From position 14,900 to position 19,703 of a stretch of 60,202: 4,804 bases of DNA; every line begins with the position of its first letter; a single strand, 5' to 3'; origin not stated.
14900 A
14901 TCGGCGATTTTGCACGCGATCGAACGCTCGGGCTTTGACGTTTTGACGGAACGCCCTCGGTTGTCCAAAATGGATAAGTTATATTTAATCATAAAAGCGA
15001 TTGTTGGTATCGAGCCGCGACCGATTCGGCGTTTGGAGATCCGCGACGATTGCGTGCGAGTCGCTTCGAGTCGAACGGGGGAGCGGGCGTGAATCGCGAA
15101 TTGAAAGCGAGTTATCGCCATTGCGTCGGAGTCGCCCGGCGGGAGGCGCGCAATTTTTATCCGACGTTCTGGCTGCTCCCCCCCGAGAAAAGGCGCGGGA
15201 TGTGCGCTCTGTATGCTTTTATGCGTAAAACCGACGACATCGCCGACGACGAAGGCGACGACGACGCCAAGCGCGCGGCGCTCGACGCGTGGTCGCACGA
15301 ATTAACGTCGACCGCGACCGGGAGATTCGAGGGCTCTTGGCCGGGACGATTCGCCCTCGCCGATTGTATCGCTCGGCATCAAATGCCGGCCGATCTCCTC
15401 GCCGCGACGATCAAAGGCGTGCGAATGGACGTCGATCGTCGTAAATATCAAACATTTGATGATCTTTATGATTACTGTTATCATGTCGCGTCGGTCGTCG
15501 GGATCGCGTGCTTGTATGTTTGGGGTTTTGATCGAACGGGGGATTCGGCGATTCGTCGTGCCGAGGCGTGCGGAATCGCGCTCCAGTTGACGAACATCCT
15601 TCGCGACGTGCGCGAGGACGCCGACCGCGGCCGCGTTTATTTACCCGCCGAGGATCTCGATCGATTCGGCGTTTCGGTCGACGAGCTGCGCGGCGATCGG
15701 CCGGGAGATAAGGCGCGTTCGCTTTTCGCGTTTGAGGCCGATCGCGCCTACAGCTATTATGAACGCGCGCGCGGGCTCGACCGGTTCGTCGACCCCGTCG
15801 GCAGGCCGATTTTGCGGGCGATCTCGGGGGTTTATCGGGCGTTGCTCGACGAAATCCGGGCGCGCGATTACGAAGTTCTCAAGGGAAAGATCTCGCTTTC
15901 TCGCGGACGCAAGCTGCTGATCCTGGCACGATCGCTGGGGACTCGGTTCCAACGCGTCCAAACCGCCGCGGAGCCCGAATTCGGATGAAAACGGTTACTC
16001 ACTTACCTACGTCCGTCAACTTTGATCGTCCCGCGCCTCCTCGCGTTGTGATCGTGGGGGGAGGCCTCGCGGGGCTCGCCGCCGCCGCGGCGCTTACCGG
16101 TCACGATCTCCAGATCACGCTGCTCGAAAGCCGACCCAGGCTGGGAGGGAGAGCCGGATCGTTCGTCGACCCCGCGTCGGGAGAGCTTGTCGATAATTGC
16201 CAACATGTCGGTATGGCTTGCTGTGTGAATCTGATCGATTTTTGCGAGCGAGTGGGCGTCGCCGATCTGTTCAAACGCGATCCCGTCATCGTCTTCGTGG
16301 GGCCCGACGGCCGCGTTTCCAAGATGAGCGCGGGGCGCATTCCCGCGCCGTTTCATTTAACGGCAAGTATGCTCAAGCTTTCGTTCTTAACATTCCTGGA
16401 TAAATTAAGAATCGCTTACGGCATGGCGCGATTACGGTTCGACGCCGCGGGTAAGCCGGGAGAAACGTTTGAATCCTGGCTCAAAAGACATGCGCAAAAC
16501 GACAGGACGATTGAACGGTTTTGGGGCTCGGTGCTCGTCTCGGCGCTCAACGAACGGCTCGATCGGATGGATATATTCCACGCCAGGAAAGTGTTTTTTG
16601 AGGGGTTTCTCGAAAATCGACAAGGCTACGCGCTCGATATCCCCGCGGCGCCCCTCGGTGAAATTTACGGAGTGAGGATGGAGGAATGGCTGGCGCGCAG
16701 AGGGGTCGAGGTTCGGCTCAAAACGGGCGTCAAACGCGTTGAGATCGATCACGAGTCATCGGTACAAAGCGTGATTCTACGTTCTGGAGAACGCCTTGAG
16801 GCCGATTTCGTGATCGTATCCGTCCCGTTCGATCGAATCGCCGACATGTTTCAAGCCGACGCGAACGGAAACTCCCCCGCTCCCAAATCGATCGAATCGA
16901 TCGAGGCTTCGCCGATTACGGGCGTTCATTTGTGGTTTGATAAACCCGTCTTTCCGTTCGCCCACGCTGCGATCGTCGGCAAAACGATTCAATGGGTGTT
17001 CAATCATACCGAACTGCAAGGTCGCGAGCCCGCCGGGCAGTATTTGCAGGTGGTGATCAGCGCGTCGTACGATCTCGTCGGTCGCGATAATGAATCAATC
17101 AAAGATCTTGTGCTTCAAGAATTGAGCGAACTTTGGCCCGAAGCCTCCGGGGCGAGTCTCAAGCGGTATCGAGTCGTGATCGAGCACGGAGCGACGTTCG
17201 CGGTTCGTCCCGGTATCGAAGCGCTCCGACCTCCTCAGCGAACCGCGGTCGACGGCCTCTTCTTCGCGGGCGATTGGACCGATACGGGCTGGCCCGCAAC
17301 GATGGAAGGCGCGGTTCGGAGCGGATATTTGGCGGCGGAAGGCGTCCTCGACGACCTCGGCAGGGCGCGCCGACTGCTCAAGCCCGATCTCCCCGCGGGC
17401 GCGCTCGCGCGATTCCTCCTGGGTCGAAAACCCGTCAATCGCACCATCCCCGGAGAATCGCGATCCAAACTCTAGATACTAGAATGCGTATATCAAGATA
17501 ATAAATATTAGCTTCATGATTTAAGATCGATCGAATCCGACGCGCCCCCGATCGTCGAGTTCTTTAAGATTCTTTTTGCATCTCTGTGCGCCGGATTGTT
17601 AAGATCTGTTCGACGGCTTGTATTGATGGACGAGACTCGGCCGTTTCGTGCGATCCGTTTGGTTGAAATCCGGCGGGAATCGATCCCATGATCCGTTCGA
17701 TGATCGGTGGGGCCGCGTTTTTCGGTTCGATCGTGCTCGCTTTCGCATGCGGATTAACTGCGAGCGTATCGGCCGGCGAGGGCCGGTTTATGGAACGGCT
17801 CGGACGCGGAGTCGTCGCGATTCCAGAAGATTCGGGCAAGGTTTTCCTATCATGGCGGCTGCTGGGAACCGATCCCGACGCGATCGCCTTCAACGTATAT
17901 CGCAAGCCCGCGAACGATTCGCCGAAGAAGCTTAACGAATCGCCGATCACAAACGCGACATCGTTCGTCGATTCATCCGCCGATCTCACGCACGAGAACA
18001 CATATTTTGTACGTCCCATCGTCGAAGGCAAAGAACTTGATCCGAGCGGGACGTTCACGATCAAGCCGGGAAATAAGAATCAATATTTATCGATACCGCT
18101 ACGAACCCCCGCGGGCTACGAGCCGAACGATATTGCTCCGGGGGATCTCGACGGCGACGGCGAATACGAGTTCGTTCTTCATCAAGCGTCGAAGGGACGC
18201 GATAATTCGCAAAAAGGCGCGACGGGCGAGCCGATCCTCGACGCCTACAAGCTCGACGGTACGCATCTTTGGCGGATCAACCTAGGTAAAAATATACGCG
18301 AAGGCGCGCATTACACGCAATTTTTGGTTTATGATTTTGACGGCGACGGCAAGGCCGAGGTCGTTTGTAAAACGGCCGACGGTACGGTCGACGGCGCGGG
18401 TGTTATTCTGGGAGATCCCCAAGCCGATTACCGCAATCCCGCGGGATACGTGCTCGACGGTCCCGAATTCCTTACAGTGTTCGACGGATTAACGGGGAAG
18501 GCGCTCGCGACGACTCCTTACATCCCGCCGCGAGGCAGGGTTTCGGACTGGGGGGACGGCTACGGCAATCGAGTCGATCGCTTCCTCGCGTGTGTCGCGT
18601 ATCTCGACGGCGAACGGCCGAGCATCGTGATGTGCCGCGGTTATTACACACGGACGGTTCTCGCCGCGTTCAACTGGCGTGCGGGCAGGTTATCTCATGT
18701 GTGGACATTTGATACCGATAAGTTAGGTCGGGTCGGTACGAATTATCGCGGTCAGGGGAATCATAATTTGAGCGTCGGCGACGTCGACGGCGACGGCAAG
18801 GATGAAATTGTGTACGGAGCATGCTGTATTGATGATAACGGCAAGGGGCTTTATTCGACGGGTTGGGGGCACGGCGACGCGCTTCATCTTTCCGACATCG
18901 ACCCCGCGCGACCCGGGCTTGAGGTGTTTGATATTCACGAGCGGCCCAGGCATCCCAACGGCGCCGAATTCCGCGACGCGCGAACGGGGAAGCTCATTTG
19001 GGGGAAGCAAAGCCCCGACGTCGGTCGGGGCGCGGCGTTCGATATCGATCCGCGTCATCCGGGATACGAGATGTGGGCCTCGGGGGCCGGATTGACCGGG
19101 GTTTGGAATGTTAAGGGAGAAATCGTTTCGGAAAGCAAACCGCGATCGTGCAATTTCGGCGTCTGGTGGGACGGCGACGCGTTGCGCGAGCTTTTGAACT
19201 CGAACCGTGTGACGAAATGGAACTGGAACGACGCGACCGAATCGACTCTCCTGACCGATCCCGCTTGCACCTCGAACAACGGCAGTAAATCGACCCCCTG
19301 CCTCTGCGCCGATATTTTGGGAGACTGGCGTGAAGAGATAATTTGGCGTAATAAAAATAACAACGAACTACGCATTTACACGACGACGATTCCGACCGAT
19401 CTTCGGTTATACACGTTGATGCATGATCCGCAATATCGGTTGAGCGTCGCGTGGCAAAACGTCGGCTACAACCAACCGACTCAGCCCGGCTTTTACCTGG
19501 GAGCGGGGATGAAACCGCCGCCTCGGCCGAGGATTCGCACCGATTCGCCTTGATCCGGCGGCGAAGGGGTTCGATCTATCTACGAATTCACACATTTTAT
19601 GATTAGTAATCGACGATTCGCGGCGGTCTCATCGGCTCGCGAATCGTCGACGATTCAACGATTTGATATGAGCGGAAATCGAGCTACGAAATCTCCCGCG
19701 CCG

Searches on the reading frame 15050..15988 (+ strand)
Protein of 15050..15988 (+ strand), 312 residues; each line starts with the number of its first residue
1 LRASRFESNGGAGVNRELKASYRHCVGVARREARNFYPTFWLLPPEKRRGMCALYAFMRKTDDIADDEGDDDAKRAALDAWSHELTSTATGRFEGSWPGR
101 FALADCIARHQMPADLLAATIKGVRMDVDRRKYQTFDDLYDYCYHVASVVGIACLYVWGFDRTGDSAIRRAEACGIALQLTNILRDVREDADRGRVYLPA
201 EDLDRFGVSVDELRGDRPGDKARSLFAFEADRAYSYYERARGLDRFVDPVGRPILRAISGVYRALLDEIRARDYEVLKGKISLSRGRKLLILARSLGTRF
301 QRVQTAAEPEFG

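Call 26: search_protein_families(library=pfam, proteins=[window:15050-15988:+], max_evalue=0.00001)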
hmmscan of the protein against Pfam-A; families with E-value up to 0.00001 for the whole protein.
window:15050-15988:+ (312 aa): 1 family
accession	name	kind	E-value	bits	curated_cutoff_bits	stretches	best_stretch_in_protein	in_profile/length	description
PF00494.24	SQS_PSY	-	6.2e-74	249.5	26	1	30-287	2-263/263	Squalene/phytoene synthase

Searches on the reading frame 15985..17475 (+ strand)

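Call 26: search_protein_families(library=pfam, proteins=[window:15985-17475:+], max_evalue=0.00001)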
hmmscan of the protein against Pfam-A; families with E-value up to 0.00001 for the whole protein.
window:15985-17475:+ (496 aa): 7 families
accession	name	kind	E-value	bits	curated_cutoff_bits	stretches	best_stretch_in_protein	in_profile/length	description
PF01593.30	Amino_oxidase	-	1.6e-48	166.6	19.8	1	28-455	1-443/443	Flavin containing amine oxidoreductase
PF07992.20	Pyr_redox_2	-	3.3e-14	53.4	26.1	0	218-280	175-235/291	Pyridine nucleotide-disulphide oxidoreductase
PF13450.12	NAD_binding_8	-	6.1e-12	46.1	21.9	1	23-72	1-48/68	NAD(P)-binding Rossmann-like domain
PF01266.30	DAO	-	1.3e-08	35.3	27.9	1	20-435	1-339/353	FAD dependent oxidoreductase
PF00070.33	Pyr_redox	-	2.2e-08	34.9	22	0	20-54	1-35/82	Pyridine nucleotide-disulphide oxidoreductase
PF12831.13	FAD_oxidored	-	1.9e-07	31.2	27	0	21-58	2-39/416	FAD dependent oxidoreductase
PF04820.20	Trp_halogenase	-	6.9e-06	25.6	21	0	20-49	1-34/458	Tryptophan halogenase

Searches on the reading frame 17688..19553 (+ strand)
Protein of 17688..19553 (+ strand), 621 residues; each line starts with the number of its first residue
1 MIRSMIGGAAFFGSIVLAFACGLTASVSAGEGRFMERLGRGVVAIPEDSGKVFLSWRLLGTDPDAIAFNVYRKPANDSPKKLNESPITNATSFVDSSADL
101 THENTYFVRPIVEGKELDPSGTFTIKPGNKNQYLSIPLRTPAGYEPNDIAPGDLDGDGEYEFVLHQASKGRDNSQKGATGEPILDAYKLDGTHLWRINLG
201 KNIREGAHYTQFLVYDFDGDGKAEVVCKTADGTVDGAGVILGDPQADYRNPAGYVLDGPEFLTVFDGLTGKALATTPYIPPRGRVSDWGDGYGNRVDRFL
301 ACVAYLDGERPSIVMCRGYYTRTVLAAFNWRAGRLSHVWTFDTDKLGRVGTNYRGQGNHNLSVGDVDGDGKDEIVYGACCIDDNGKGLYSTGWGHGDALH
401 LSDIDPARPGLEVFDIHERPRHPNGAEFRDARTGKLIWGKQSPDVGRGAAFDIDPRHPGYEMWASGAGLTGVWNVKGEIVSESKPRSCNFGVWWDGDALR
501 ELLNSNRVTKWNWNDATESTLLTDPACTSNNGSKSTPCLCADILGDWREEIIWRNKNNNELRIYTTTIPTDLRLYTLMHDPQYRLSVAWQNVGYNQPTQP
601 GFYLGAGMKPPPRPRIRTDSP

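Call 26: search_protein_families(library=pfam, proteins=[window:17688-19553:+], max_evalue=0.00001)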
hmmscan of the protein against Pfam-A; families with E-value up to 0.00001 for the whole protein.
window:17688-19553:+ (621 aa): 4 families
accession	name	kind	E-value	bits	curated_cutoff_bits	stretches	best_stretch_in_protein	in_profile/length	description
PF21348.3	RGL11_C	-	4.3e-233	774.9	27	1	143-614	21-490/490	Rhamnogalacturonan lyase family 11, C-terminal domain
PF18370.7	RGI_lyase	-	2.9e-23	82.4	27.8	1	33-123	1-83/86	Rhamnogalacturonan I lyases beta-sheet domain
PF13517.12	FG-GAP_3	-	5.9e-11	43.2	26.9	0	351-375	39-60/61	FG-GAP-like repeat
PF01839.29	FG-GAP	-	6.2e-10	39.2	22.1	0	360-378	4-22/37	FG-GAP repeat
